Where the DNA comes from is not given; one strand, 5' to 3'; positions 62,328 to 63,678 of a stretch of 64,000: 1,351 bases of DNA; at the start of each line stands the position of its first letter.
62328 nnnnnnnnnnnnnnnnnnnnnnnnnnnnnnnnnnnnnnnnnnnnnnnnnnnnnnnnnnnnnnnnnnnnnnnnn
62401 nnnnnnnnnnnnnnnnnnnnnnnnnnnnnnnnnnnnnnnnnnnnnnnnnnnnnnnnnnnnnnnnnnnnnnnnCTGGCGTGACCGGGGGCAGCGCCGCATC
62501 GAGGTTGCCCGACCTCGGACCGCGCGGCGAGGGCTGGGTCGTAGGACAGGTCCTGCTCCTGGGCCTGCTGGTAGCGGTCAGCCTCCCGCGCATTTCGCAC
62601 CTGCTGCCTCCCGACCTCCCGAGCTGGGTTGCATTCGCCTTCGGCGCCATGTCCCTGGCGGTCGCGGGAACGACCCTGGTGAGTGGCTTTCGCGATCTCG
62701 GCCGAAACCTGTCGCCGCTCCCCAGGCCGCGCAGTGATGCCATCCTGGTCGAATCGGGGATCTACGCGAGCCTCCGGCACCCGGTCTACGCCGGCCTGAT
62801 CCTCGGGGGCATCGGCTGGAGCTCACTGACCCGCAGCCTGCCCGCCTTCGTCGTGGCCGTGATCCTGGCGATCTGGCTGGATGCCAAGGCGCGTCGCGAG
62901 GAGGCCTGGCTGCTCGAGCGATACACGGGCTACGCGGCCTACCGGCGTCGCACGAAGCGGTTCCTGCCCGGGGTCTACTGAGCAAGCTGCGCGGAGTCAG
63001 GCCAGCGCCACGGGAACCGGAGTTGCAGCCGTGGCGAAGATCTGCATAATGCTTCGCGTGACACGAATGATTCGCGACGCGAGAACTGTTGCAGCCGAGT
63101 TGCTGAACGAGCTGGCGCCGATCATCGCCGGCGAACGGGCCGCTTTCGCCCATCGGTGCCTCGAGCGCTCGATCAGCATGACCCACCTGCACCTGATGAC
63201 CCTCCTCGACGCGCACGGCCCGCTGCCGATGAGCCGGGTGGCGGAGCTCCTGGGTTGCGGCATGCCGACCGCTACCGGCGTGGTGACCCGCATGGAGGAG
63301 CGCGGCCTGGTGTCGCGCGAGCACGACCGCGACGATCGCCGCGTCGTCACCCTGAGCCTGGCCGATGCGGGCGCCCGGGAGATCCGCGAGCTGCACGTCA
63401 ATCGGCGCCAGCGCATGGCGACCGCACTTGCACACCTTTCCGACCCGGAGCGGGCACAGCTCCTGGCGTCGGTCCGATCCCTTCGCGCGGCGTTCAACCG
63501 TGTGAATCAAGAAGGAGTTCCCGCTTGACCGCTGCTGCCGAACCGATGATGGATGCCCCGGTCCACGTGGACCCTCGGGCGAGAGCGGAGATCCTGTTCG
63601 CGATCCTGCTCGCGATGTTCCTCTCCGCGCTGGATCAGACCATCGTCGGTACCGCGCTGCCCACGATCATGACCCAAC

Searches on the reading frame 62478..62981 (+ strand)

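Call 16: search_protein_families(library=ncbifam, proteins=[window:62478-62981:+], max_evalue=0.1)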
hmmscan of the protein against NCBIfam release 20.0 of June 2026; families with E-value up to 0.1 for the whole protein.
window:62478-62981:+ (167 aa): 2 families
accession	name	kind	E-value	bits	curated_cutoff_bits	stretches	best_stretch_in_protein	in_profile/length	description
NF040696.1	isopcys_mtase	equivalog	3.5e-14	53.1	160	1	22-166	48-190/190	protein-S-isoprenylcysteine O-methyltransferase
TIGR04571.1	LmtA_Leptospira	exception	0.0062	16.3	325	1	87-159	85-159/252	lipid A Kdo2 1-phosphate O-methyltransferase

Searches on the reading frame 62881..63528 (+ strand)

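Call 16: search_protein_families(library=ncbifam, proteins=[window:62881-63528:+], max_evalue=0.1)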
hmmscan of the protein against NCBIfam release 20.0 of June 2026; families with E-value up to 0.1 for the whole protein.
window:62881-63528:+ (215 aa): 14 families
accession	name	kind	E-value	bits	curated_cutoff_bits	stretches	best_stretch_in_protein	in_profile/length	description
NF050133.1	TransRegFabT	equivalog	6e-09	36.3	200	1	97-202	26-131/138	fatty acid biosynthesis transcriptional regulator FabT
NF052438.1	TransRegRv0880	equivalog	4.8e-08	32.9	220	1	92-201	26-135/143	Rv0880 family HTH-type transcriptional regulator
TIGR02337.1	HpaR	equivalog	1.1e-07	31.7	121.2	1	105-195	33-123/130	homoprotocatechuate degradation operon regulator HpaR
NF045593.1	bilirub_TF_BilQ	equivalog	1.3e-07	31.4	125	1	89-201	18-131/135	bilirubin utilization transcriptional regulator BilQ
NF008122.0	PRK10870.1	equivalog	1.4e-07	31.4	157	1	118-212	75-169/176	transcriptional repressor MprA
NF041230.1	BagL_FevM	exception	1.2e-06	28.6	230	1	105-201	45-141/145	MarR family transcriptional regulator BagL/FevM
NF053777.1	Saro0803TransReg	equivalog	6.2e-06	26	200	1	106-174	43-111/140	Saro_0803 family transcriptional regulator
TIGR04472.1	reg_rSAM_mob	hypoth_equivalog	6.5e-05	23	240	1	115-179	46-109/141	radical SAM mobile pair system MarR family transcriptional regulator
NF038251.1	AdcR_fam_Zn_TF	equivalog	0.00012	22.3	175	1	99-177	35-111/143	zinc-dependent MarR family transcriptional regulator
NF052638.1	TransRegOhrRVib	equivalog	0.00023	20.9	200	1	106-170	43-106/141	transcriptional regulator OhrR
NF002926.0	PRK03573.1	equivalog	0.00037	20.4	120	1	80-203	11-135/144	transcriptional regulator SlyA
NF033788.1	HTH_metalloreg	subfamily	0.0011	18.7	55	0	101-149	12-60/77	metalloregulator ArsR/SmtB family transcription factor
NF053665.1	TransRegDtxRActin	equivalog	0.0013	18.2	290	1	100-183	7-85/233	iron-dependent transcriptional repressor DtxR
TIGR01884.1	cas_HTH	subfamily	0.0016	17.9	60.2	1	90-157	132-199/202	CRISPR-associated CARF protein Csa3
